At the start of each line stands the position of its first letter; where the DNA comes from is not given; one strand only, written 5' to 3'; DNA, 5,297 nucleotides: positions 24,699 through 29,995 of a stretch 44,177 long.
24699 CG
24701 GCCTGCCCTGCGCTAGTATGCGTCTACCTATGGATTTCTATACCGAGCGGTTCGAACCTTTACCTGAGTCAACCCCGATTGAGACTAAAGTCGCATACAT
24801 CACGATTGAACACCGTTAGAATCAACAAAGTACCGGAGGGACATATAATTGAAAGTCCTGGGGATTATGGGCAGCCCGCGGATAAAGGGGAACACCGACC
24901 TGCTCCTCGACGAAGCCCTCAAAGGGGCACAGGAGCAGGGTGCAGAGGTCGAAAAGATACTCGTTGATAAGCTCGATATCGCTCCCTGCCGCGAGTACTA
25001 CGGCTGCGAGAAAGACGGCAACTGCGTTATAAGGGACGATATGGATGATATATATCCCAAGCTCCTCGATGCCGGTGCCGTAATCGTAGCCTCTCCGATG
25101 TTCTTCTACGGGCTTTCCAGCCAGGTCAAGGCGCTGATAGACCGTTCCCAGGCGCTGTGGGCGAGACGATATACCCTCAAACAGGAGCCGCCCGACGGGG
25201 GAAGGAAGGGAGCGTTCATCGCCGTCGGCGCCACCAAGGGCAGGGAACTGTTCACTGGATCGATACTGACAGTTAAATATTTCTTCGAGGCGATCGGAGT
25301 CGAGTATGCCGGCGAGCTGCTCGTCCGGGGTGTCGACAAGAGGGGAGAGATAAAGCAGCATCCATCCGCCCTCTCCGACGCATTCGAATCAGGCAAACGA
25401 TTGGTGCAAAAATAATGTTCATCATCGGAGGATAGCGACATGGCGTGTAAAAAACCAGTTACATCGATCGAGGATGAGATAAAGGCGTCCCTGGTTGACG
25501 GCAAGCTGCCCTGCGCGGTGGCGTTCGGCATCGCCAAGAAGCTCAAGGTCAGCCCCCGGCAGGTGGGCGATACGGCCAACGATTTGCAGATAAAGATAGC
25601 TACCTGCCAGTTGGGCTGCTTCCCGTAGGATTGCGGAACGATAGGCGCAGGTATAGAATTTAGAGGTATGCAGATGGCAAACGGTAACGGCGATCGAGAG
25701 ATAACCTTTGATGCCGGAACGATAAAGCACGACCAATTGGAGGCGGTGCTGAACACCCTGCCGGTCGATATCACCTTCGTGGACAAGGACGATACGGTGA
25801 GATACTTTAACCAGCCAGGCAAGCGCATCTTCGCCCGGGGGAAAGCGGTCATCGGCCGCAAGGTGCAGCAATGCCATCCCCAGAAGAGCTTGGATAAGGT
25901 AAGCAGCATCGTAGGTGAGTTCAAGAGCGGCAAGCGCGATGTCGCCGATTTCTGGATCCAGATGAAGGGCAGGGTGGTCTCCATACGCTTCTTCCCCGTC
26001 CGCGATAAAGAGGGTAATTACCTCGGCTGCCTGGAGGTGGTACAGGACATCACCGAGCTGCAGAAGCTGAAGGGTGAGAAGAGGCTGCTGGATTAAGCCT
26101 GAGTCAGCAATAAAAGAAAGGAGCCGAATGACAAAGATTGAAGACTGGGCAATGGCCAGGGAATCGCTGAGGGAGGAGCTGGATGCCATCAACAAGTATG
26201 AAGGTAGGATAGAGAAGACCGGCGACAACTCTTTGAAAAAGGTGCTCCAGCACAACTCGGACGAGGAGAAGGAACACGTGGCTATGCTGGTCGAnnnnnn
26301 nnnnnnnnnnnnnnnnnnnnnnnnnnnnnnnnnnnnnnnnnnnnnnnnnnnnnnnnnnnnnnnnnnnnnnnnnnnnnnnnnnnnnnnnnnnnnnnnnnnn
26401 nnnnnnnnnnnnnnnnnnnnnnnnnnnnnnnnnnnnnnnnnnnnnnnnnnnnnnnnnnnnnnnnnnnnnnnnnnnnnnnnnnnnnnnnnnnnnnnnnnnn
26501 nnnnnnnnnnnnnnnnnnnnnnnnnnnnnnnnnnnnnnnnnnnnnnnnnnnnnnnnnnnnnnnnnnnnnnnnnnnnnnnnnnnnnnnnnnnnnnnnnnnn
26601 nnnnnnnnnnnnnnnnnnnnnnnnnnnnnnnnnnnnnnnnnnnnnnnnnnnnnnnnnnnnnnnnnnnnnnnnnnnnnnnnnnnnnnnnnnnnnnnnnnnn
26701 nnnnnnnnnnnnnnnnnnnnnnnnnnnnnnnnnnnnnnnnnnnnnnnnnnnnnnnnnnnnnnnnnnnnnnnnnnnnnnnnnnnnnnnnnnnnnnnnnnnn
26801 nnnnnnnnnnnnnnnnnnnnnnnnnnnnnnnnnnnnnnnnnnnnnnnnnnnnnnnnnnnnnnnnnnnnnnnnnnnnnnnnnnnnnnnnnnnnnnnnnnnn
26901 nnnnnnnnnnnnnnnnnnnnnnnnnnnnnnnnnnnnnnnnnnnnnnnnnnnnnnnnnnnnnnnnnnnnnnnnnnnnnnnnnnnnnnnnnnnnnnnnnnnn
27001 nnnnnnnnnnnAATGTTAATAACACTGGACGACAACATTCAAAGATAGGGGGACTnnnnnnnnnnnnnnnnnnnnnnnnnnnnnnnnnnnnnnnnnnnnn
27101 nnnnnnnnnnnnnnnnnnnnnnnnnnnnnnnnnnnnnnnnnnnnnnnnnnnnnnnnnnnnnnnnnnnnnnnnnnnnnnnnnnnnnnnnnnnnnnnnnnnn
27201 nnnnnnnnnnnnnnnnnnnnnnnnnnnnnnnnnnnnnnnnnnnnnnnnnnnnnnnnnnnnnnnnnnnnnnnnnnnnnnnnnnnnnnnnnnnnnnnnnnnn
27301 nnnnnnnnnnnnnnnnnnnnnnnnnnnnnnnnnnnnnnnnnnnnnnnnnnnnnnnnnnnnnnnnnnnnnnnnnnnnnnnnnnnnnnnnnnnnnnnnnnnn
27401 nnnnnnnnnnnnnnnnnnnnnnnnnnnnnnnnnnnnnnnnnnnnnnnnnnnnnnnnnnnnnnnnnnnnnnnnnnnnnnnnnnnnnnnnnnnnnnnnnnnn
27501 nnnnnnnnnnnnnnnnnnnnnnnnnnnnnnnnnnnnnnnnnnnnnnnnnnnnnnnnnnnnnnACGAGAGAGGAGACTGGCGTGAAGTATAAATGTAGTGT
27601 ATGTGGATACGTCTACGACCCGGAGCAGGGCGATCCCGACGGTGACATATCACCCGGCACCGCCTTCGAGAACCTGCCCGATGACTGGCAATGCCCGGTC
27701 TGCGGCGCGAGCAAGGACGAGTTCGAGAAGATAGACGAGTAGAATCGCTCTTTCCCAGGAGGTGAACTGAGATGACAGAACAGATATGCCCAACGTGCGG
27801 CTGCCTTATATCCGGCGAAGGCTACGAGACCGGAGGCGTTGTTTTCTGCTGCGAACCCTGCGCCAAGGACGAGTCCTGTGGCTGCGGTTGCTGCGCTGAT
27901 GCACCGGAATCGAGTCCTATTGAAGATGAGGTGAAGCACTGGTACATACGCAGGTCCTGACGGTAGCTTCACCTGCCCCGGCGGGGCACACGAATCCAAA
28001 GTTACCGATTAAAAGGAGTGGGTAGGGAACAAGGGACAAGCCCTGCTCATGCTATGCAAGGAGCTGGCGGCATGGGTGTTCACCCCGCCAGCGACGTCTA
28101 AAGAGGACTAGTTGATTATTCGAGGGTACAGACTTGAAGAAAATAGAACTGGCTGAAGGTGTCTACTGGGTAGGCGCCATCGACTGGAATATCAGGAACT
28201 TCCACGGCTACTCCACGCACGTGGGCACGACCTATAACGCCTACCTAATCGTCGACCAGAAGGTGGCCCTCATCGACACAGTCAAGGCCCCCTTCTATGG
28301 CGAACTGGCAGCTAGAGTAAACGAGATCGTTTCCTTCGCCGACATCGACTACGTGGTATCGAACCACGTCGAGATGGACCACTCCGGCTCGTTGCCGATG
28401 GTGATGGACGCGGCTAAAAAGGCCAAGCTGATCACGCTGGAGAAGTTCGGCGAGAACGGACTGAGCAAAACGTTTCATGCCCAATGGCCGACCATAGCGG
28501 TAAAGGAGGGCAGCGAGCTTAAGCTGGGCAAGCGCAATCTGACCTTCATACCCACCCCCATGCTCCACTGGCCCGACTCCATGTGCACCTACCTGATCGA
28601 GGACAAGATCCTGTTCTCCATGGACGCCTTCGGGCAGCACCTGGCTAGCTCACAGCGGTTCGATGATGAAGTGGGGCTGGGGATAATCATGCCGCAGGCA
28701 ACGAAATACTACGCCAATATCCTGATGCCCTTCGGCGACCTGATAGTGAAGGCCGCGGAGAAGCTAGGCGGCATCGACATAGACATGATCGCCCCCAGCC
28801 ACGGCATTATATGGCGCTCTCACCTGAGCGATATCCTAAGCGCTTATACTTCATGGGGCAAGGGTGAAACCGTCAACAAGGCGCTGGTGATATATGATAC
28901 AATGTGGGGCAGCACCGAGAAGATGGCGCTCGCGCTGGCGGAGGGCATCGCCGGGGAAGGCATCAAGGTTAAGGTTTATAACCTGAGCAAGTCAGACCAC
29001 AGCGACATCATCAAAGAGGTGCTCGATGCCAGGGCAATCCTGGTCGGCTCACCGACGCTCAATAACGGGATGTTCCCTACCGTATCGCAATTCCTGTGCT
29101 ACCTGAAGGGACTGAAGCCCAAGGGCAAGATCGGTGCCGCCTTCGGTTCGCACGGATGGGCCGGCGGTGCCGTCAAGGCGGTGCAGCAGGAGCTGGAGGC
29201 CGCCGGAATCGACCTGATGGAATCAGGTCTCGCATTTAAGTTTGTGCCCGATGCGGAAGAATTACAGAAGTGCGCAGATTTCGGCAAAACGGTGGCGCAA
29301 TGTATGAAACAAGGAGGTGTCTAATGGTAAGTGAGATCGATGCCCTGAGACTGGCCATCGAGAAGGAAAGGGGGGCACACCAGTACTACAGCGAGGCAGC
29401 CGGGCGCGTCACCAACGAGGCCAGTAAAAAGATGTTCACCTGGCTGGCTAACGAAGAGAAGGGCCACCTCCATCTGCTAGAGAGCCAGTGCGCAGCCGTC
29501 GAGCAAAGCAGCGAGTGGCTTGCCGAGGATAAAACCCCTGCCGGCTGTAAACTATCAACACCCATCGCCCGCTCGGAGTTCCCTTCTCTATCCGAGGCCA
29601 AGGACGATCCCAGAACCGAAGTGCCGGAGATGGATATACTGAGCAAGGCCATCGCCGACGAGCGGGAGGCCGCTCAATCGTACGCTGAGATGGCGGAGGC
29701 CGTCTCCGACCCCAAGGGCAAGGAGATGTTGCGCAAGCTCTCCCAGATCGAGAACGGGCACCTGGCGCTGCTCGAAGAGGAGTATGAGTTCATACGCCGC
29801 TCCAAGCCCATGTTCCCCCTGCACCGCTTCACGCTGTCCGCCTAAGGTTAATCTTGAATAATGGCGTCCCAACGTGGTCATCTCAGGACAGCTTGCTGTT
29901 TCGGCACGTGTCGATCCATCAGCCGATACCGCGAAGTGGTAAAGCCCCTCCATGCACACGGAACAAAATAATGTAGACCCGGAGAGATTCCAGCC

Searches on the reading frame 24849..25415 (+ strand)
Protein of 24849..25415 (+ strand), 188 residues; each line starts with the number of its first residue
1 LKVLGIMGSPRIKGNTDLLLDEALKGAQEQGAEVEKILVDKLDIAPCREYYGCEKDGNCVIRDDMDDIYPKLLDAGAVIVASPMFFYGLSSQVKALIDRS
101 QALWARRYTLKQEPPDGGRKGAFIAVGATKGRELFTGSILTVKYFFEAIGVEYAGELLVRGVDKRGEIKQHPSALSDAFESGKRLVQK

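Call 9: search_protein_families(library=pfam, proteins=[window:24849-25415:+])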
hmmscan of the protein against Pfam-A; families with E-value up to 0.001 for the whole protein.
window:24849-25415:+ (188 aa): 2 families
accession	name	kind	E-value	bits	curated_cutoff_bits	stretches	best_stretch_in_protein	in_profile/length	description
PF03358.20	FMN_red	-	9.3e-23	80.9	24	1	1-129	1-117/152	NADPH-dependent FMN reductase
PF02525.22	Flavodoxin_2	-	7.6e-12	45.8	27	1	1-170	1-185/198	Flavodoxin-like fold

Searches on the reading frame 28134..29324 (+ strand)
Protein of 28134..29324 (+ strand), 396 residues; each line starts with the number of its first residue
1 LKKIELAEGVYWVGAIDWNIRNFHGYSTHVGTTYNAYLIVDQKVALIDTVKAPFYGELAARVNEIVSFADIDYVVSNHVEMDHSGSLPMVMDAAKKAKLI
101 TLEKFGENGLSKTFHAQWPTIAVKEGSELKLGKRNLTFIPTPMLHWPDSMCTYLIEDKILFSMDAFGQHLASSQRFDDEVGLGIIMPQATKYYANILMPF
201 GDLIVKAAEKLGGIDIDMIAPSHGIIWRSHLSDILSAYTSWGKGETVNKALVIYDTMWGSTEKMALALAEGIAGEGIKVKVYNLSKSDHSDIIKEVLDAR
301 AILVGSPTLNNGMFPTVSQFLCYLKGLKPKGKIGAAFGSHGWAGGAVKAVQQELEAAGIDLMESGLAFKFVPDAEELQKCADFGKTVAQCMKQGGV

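Call 10: search_protein_families(library=pfam, proteins=[window:28134-29324:+])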
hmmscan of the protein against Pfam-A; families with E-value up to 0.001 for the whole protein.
window:28134-29324:+ (396 aa): 4 families
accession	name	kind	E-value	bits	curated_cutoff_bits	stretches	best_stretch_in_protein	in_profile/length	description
PF19583.5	ODP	-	2.2e-23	83.6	27.2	1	34-224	3-194/194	ODP family beta lactamase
PF00258.30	Flavodoxin_1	-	3.2e-19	69.9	25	1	252-383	1-142/143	Flavodoxin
PF00753.33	Lactamase_B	-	2.7e-06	27.9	22.7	1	34-169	6-154/196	Metallo-beta-lactamase superfamily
PF12706.13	Lactamase_B_2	-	0.00092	19.3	27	0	46-155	4-130/200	Beta-lactamase superfamily domain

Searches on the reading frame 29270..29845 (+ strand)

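Call 10: search_protein_families(library=pfam, proteins=[window:29270-29845:+])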
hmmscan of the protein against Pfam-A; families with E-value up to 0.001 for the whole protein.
window:29270-29845:+ (191 aa): 3 families
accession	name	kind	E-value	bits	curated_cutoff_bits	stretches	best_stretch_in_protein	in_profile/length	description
PF02915.23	Rubrerythrin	-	3.6e-13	50.5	22.8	1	24-171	1-136/137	Rubrerythrin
PF09537.16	DUF2383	-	2.8e-06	27.9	30.8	0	23-80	3-60/111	Domain of unknown function (DUF2383)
PF00210.30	Ferritin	-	0.00015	22.2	24.5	0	120-171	81-135/142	Ferritin-like domain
